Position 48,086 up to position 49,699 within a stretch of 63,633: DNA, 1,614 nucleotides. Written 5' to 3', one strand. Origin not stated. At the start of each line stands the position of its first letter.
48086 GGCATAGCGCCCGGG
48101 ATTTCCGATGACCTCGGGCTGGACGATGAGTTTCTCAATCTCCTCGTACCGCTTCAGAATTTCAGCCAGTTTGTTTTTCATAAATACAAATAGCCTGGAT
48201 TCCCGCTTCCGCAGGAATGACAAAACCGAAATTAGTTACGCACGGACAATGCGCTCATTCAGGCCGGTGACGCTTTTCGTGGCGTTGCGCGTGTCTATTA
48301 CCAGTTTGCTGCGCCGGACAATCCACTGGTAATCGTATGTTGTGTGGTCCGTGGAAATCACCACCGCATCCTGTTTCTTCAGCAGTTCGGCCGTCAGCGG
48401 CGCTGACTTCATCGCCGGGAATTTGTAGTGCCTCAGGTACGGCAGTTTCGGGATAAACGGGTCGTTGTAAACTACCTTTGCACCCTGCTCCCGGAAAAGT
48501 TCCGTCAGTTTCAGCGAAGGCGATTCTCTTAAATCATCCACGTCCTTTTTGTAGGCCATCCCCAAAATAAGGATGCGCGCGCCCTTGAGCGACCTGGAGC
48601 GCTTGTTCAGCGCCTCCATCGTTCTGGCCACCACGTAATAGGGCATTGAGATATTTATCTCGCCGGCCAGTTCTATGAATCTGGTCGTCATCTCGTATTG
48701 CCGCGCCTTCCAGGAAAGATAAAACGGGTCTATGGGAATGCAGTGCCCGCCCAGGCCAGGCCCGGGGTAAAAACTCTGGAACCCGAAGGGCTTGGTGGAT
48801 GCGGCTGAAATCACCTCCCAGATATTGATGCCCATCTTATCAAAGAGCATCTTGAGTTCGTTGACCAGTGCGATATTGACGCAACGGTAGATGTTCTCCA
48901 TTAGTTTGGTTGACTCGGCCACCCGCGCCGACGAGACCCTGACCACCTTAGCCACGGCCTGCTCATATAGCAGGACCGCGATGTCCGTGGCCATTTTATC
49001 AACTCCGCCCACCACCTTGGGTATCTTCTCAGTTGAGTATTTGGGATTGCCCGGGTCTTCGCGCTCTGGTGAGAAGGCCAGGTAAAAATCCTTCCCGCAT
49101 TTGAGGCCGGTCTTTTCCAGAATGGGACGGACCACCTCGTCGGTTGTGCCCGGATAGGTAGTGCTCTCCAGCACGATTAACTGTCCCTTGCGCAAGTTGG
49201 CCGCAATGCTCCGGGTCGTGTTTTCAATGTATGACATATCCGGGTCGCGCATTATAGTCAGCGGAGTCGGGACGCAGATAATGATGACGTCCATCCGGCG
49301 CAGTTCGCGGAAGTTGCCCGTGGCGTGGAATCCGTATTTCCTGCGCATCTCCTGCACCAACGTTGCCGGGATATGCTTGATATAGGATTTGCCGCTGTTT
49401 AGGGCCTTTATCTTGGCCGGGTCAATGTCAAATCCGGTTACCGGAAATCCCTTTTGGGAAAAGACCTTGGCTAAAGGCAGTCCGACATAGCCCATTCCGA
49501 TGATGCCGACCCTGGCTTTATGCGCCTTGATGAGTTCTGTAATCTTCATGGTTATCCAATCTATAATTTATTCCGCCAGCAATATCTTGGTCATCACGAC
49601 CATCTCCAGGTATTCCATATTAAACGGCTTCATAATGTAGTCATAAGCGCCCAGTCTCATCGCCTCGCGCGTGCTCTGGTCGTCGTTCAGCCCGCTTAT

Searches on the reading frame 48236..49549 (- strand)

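Call 49: search_protein_families(library=pfam, proteins=[window:48236-49549:-], max_evalue=0.00001)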
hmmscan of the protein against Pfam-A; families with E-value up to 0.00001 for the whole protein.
window:48236-49549:- (437 aa): 4 families
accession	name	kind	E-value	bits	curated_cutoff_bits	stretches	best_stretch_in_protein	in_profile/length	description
PF03721.20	UDPG_MGDP_dh_N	-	7.3e-47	159.8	27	1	13-189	2-181/187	UDP-glucose/GDP-mannose dehydrogenase family, NAD binding domain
PF00984.24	UDPG_MGDP_dh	-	2.4e-30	104.9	25.4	1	210-299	2-92/94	UDP-glucose/GDP-mannose dehydrogenase family, central domain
PF03720.21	UDPG_MGDP_dh_C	-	1.1e-21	77.6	30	1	327-425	1-102/103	UDP-glucose/GDP-mannose dehydrogenase family, UDP binding domain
PF03446.21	NAD_binding_2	-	5.8e-10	39.9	21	1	13-143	1-107/161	NAD binding domain of 6-phosphogluconate dehydrogenase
